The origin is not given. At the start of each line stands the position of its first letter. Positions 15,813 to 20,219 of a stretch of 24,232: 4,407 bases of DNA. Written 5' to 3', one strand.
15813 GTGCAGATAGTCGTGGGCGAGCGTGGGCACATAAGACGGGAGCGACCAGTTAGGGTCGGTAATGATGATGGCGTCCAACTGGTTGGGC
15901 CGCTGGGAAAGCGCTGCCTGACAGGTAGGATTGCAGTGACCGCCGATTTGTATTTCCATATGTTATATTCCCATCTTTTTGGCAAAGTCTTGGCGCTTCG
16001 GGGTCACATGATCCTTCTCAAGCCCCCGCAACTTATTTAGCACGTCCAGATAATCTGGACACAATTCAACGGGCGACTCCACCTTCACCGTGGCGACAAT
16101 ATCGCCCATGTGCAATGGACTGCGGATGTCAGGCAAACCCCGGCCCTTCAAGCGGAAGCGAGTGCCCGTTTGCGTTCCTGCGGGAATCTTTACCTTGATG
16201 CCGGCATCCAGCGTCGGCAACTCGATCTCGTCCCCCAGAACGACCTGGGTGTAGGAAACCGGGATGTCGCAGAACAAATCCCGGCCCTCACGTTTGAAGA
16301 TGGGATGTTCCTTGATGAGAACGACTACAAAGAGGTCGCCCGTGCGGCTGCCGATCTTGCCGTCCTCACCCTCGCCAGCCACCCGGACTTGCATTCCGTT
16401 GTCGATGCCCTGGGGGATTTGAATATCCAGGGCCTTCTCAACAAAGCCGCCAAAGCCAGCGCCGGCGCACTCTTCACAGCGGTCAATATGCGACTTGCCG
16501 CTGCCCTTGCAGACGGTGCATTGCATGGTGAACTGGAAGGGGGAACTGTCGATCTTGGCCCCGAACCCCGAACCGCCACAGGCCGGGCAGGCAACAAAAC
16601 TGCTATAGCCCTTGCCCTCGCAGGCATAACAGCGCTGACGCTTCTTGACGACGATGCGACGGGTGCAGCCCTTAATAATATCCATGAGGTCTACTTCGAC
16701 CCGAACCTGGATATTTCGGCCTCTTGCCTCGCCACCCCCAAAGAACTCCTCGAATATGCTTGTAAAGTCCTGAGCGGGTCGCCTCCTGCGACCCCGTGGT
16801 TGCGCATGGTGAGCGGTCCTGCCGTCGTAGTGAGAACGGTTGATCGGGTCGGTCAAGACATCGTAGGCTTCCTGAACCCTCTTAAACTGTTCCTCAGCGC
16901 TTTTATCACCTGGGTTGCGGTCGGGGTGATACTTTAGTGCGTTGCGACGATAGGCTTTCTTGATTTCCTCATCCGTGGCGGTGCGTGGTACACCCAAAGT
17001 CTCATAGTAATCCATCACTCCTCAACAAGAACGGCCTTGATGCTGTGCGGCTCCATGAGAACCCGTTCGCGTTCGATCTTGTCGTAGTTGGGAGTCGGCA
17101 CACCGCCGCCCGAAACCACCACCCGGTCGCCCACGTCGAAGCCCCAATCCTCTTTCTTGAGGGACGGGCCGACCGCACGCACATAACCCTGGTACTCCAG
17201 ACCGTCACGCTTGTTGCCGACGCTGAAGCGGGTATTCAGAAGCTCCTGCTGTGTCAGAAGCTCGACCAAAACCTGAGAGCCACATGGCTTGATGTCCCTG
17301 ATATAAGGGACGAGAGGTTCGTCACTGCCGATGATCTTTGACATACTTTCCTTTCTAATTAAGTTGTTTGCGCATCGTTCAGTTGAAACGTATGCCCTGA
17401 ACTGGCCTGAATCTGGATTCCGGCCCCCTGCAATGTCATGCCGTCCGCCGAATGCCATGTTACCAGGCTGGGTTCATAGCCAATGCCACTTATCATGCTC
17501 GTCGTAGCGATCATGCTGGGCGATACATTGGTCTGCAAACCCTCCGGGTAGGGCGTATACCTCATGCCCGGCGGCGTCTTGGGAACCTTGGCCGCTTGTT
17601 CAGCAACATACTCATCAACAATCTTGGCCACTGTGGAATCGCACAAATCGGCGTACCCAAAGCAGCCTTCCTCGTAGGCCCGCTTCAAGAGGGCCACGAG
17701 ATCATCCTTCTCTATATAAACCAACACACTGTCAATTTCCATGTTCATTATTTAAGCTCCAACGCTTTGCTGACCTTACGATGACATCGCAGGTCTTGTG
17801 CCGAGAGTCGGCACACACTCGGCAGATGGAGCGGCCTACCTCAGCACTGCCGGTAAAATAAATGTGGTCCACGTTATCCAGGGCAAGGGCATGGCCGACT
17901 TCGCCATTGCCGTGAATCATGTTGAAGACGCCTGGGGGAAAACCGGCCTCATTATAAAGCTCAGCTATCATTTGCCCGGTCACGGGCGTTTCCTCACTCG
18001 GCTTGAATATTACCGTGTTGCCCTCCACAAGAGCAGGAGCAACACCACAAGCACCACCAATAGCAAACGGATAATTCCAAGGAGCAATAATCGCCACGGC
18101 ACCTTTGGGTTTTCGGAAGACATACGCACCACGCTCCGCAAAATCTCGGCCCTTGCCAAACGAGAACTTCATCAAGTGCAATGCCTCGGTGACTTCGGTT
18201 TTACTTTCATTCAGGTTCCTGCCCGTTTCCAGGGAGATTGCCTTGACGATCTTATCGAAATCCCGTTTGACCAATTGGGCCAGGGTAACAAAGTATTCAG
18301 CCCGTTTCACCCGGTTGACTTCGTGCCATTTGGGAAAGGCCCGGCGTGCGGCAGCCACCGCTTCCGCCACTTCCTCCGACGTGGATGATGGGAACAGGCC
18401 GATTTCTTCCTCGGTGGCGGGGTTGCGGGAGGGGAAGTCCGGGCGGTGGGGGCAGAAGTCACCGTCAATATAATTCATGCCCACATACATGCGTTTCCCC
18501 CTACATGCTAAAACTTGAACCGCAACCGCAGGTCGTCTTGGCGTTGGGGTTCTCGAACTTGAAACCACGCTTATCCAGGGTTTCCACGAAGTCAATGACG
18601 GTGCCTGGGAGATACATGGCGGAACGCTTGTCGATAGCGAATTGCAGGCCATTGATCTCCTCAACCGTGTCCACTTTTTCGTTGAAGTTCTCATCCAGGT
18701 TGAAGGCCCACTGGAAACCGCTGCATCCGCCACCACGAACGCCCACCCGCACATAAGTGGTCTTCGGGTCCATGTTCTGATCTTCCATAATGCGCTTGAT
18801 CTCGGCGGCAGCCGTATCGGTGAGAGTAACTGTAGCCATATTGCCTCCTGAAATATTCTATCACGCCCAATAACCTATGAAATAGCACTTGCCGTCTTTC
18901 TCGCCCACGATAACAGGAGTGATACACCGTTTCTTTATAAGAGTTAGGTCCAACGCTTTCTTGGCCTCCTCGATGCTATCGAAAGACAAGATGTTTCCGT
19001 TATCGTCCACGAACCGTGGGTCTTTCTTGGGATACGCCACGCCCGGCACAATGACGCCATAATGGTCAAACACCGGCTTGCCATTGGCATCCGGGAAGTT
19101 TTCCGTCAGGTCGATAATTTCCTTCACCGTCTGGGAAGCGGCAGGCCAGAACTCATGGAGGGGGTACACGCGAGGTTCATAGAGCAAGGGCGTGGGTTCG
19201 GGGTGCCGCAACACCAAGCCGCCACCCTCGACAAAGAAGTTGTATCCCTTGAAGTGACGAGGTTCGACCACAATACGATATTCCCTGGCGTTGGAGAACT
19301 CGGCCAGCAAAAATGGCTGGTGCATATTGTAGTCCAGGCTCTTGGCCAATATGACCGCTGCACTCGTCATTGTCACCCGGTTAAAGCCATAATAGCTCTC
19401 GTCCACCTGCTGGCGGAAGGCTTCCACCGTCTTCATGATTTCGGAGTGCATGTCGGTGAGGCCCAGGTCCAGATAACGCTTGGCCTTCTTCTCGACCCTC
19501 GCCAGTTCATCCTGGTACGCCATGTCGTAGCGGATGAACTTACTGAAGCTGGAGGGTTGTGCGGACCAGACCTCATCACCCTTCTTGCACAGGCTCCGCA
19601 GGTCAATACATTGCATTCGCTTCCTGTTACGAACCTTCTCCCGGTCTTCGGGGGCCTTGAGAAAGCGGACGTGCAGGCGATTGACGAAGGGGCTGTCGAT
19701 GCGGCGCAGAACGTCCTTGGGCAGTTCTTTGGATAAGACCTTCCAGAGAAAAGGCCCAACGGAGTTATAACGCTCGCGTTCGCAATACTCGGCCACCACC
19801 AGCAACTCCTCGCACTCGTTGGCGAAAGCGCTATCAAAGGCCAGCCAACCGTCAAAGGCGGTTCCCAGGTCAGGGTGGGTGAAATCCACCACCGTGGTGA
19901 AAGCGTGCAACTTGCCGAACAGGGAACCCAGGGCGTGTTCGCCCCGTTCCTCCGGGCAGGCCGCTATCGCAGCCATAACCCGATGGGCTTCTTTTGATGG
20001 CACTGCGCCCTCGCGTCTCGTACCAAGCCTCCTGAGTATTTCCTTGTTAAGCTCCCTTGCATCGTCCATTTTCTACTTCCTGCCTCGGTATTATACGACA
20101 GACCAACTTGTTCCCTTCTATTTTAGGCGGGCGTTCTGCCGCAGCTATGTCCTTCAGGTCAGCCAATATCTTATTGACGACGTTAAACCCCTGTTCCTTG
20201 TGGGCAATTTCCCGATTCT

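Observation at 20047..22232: Translationally coupled IF3 and full-length TPP-dependent 2-keto-acid decarboxylase inside a phage structural/replication context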

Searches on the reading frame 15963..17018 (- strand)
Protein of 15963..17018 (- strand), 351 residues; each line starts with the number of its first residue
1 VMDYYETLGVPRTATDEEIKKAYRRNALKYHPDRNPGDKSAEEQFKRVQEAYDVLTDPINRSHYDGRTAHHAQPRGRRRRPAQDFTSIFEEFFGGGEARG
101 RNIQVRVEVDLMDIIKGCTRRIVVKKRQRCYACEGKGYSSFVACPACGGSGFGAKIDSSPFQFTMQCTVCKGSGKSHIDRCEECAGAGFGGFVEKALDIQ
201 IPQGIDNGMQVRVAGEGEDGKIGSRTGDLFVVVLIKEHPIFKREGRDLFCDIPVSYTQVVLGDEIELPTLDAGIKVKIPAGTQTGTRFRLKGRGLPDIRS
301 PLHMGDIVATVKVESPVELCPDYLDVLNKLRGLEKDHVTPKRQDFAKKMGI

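Call 6: search_protein_families(library=pfam, proteins=[window:15963-17018:-], max_evalue=0.01)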
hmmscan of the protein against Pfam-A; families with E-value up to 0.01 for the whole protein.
window:15963-17018:- (351 aa): 4 families
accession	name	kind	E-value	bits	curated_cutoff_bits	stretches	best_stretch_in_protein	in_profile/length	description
PF01556.23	DnaJ_C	-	2.1e-44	151.7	26.6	1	103-316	1-152/152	DnaJ C terminal domain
PF00226.36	DnaJ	-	2.6e-28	98.4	27.8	1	3-65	1-63/63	DnaJ domain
PF00684.25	DnaJ_CXXCXGXG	-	5.4e-09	36.6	32.7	1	130-188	1-65/65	DnaJ central domain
PF25436.1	BSD2_CRD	-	0.0085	16.7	27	0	130-194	5-65/69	BSD2 cysteine rich domain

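Call 9: search_protein_families(library=phrogs, proteins=[window:15963-17018:-], max_evalue=0.001)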
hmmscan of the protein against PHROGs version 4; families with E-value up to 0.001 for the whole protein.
window:15963-17018:- (351 aa): 8 families
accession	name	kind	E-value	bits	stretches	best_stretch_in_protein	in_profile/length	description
phrog_14336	-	unknown function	2.9e-90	304.2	1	2-348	4-363/363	-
phrog_11153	-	unknown function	8.7e-13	49.6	1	4-80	7-85/337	-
phrog_2778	-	unknown function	8.1e-11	43.1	1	3-65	36-96/239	-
phrog_31004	-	unknown function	3.7e-09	38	1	2-58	1-57/156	-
phrog_13942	-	unknown function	8.4e-08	32.9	1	6-57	19-66/336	-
phrog_9210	-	unknown function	5.2e-07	30.5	1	5-57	152-201/204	-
phrog_15863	-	unknown function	3.6e-06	27.5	1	14-63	154-201/312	-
phrog_3931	-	unknown function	6.6e-05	23.9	1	126-151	28-54/59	-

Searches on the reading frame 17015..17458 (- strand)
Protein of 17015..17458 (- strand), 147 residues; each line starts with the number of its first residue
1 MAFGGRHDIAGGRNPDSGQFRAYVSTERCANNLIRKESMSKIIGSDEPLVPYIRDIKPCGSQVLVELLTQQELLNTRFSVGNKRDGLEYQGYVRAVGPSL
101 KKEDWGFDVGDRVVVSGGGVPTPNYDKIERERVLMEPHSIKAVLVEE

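Call 6: search_protein_families(library=pfam, proteins=[window:17015-17458:-], max_evalue=0.01)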
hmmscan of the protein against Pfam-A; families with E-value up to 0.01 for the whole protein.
window:17015-17458:- (147 aa): 1 family
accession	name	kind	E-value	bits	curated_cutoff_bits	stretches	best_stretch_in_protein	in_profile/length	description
PF00166.26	Cpn10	-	0.0023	18.3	21.1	1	56-119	2-70/93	Chaperonin 10 Kd subunit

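Call 9: search_protein_families(library=phrogs, proteins=[window:17015-17458:-], max_evalue=0.001)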
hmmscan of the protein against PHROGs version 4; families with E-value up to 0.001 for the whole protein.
window:17015-17458:- (147 aa): 0 families

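Call 10: search_protein_families(library=ncbifam, proteins=[window:17015-17458:-], max_evalue=0.001)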
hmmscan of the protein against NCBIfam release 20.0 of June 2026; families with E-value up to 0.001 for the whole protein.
window:17015-17458:- (147 aa): 0 families

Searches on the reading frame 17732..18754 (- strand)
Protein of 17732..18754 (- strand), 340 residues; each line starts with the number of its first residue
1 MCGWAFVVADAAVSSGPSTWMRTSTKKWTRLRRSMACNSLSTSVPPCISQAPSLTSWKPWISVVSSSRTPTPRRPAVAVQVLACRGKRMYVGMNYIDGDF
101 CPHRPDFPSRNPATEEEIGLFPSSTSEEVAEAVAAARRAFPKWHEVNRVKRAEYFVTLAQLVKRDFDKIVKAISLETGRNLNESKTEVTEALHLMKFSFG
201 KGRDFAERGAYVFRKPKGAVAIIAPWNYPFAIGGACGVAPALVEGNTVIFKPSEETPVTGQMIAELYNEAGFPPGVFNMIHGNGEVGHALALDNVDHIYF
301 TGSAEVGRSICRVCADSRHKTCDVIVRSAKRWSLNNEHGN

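Call 6: search_protein_families(library=pfam, proteins=[window:17732-18754:-], max_evalue=0.01)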
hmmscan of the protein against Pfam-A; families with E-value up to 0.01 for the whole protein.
window:17732-18754:- (340 aa): 1 family
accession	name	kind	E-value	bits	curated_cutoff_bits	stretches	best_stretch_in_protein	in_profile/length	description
PF00171.27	Aldedh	-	5.1e-59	200.5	23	1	106-319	8-229/461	Aldehyde dehydrogenase family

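Call 9: search_protein_families(library=phrogs, proteins=[window:17732-18754:-], max_evalue=0.001)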
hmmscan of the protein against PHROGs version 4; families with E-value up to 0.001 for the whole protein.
window:17732-18754:- (340 aa): 1 family
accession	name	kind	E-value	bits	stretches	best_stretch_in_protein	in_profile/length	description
phrog_15577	-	unknown function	1.4e-40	140.2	1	90-317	7-241/502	-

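Call 10: search_protein_families(library=ncbifam, proteins=[window:17732-18754:-], max_evalue=0.001)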
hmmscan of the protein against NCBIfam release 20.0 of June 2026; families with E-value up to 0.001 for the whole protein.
window:17732-18754:- (340 aa): 39 families (the best 25 are shown)
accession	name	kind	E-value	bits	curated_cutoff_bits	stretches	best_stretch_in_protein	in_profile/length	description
NF006992.0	PRK09457.1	subfamily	1.2e-45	156.1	514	1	94-318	3-236/487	succinylglutamate-semialdehyde dehydrogenase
NF042993.1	AlphKGSA_gudD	equivalog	4.2e-45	154.4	770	1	93-316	5-241/481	alpha-ketoglutaric semialdehyde dehydrogenase GucD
TIGR01804.1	BADH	equivalog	1.8e-44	152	668.6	1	95-317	1-235/467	betaine-aldehyde dehydrogenase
TIGR03240.1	arg_catab_astD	equivalog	5.9e-43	147.3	579.3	1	95-318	2-234/484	succinylglutamate-semialdehyde dehydrogenase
TIGR03216.1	OH_muco_semi_DH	equivalog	4.6e-42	144.2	693.25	1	94-318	3-243/481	2-hydroxymuconic semialdehyde dehydrogenase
NF006916.0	PRK09407.1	equivalog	6.4e-42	143.8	521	1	105-315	34-254/526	succinic semialdehyde dehydrogenase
TIGR02299.1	HpaE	equivalog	7.6e-42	143.5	638.35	1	95-318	4-238/488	5-carboxymethyl-2-hydroxymuconate semialdehyde dehydrogenase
NF010000.0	PRK13473.1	subfamily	1.2e-41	142.9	615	1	108-321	20-243/475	aminobutyraldehyde dehydrogenase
NF052305.1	DioxValDhHalo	equivalog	1.6e-40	139.5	750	1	93-319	6-245/483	2,5-dioxovalerate dehydrogenase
NF002852.0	PRK03137.1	subfamily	7.8e-40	137.1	648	1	96-315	41-271/514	L-glutamate gamma-semialdehyde dehydrogenase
NF009725.0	PRK13252.1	equivalog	9.5e-40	136.4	593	1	91-317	6-243/488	betaine-aldehyde dehydrogenase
NF007497.0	PRK10090.1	equivalog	1.8e-39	135.8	500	1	93-322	8-249/480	aldehyde dehydrogenase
NF045735.1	PaDhStyDPseudo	equivalog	4.6e-39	134.4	850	1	106-318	19-249/483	phenylacetaldehyde dehydrogenase StyD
TIGR01780.1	SSADH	subfamily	7.9e-38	130.5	646.35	1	111-318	3-220/448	succinate-semialdehyde dehydrogenase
NF008869.0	PRK11904.1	equivalog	1.1e-37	129.4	747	1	112-324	570-794/1042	bifunctional proline dehydrogenase/L-glutamate gamma-semialdehyde dehydrogenase PutA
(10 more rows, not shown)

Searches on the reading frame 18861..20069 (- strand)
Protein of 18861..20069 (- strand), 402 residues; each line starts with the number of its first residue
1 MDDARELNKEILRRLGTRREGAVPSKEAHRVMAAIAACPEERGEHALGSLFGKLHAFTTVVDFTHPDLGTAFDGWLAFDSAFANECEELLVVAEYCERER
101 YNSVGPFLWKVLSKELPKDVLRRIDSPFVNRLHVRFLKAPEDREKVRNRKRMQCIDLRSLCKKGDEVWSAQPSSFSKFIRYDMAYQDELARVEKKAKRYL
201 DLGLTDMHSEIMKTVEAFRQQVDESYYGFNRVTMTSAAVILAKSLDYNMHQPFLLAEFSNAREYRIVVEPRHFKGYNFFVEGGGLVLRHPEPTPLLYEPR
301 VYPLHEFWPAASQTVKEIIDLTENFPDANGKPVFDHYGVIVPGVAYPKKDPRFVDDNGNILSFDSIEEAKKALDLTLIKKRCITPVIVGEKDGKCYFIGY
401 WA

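Call 6: search_protein_families(library=pfam, proteins=[window:18861-20069:-], max_evalue=0.01)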
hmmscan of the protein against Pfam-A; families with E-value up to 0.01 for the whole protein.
window:18861-20069:- (402 aa): 0 families

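Call 9: search_protein_families(library=phrogs, proteins=[window:18861-20069:-], max_evalue=0.001)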
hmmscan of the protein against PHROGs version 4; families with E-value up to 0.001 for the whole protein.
window:18861-20069:- (402 aa): 0 families

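Call 10: search_protein_families(library=ncbifam, proteins=[window:18861-20069:-], max_evalue=0.001)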
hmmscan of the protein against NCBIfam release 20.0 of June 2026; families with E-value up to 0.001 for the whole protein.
window:18861-20069:- (402 aa): 0 families

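Call 38: find_homologous_proteins(query=window:18861-20069:-, max_evalue=0.00001)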
Query window:18861-20069:- (402 aa): 89 proteins with E <= 0.00001 among 5144 candidates.
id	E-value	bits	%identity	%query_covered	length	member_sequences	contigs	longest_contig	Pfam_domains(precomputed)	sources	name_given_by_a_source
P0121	3.6e-276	934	100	100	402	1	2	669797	-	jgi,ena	jgi:hypothetical protein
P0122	2.8e-220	750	80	100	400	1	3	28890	-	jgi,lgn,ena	-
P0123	6.9e-183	626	68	100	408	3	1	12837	-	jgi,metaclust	metaclust:\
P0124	2.6e-182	625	69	100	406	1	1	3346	-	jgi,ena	-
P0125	1.4e-126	441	51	100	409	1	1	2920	-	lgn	-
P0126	8.7e-124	432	51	100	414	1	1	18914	-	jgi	jgi:hypothetical protein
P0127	5.7e-122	426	63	71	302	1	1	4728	-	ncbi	-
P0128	3.8e-106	374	45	99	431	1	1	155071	-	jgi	-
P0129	3.6e-105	370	46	99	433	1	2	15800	-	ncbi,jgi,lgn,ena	jgi:hypothetical protein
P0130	1.7e-104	368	46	99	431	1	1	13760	-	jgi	jgi:hypothetical protein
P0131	1.6e-103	365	46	99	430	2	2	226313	-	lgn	-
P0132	2.5e-103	364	45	99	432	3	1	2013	-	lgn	-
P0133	2.8e-103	364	45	99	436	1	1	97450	-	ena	-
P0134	3.3e-103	364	45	99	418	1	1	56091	-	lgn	-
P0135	5.6e-103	363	45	99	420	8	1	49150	-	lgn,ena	-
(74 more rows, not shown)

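Call 41: find_encoding_contigs(protein=P0121, flank=10000, max_places=2)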
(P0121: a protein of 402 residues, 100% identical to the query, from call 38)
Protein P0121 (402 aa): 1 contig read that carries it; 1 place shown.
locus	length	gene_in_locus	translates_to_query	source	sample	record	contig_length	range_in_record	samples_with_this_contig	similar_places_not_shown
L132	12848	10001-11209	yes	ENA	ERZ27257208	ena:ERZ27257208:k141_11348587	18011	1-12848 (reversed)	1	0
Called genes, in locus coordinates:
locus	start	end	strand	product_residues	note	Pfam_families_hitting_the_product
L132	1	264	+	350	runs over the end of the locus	-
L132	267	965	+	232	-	-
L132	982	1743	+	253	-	PF04012:PspA_IM30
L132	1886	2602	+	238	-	-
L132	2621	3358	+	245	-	-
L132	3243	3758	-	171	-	-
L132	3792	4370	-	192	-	-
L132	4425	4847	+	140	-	-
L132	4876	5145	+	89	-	-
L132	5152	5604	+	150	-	-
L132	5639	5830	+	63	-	-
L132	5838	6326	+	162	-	-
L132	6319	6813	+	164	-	PF00383:dCMP_cyt_deam_1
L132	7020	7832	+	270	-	-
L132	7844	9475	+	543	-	PF02776:TPP_enzyme_N, PF00205:TPP_enzyme_M, PF02775:TPP_enzyme_C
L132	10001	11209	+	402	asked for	-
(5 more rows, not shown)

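Call 54: predict_structure(alignment_id=A2)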
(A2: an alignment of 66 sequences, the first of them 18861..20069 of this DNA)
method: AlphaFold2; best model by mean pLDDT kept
length: 402 residues; sequences in the alignment: 66
mean_pLDDT: 89.7   pTM: 0.87
mean pLDDT of the five models: 89.7, 88.8, 88.6, 87.9, 87.6
residues with pLDDT >= 90: 285; 70-90: 85; 50-70: 32; < 50: 0
segments of 3 or more residues with pLDDT < 50: none
pLDDT, mean of each block of 10 residues (from residue 1): 88 83 70 95 92 95 93 91 93 91 77 85 92 97 97 95 91 88 73 93 95 85 84 96 95 63 88 87 65 90 96 97 94 98 93 93 97 96 97 95 95
secondary structure, 60 per line:
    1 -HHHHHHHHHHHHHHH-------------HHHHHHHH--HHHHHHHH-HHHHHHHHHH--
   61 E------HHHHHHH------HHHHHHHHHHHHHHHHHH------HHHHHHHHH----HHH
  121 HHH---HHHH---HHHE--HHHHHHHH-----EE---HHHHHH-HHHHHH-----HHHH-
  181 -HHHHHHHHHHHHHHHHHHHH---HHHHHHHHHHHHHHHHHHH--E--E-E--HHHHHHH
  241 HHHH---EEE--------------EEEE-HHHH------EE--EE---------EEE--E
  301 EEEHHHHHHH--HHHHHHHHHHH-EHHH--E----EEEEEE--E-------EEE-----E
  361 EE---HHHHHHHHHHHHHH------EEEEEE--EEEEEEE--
elements in order: H2-16 H30-37 H40-47 H49-58 H68-74 H81-98 H105-113 H118-123 H127-130 H140-147 H158-163 H165-170 H176-179 H182-201 H205-223 H234-244 E248-250 E265-268 H270-273 E295-297 E300-303 H304-310 H313-323 E336-341 E352-354 E360-362 H366-379 E386-391 E394-400

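Call 78: fold_search(model_id=the predicted structure, library=viral)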
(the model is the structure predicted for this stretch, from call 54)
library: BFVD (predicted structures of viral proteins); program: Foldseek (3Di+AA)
matches with E <= 10: 43; with E <= 0.001: 0
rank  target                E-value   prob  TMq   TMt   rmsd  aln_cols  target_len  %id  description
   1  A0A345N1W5            1.0e+00  0.02  0.09  0.07  20.9       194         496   12  (no name in the UniProt tables at hand)
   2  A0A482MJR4            1.3e+00  0.02  0.11  0.06  31.5       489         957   12  Uncharacterized protein [Nodularia phage vB_NspS-kac68v161]
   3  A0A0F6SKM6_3          1.7e+00  0.01  0.07  0.03  36.7       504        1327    9  ORF1a [Duck coronavirus DK/GD/27/2014]
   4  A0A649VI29            2.0e+00  0.01  0.07  0.10  17.8       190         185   11  (no name in the UniProt tables at hand)
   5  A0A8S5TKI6            2.1e+00  0.02  0.10  0.06  22.0       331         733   10  Portal protein [Podoviridae sp. ctz6O13]
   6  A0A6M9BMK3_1          2.1e+00  0.02  0.10  0.05  23.9       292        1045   16  Genome polyprotein [Lactuca sativa picorna-like virus]
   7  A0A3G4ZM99            2.2e+00  0.01  0.12  0.11  28.2       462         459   11  serine--tRNA ligase [Terrestrivirus sp.]
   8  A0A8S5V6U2            2.9e+00  0.01  0.05  0.10  17.4       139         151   13  Uncharacterized protein [CrAss-like virus sp. ctXt06]
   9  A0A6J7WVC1            3.2e+00  0.01  0.08  0.15  18.0       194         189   11  Oxoglutarate/iron-dependent dioxygenase [uncultured Caudovirales phage]
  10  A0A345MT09            3.4e+00  0.02  0.10  0.15  18.8       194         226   10  Uncharacterized protein [crAssphage sp. isolate ctbg_1]
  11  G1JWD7                3.8e+00  0.01  0.06  0.12   9.9        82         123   12  Head-to-tail stopper [Mycobacterium phage Patience]
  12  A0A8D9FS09            3.8e+00  0.01  0.09  0.05  22.3       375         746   10  Uncharacterized protein [uncultured marine phage]
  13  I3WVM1                4.0e+00  0.03  0.07  0.26  13.8       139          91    8  Uncharacterized protein [Acinetobacter phage ZZ1]
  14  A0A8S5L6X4            4.0e+00  0.01  0.07  0.09  12.9       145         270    7  Tail protein [Siphoviridae sp. ct45W1]
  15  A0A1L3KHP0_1          4.0e+00  0.01  0.09  0.06  24.4       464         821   14  (no name in the UniProt tables at hand)
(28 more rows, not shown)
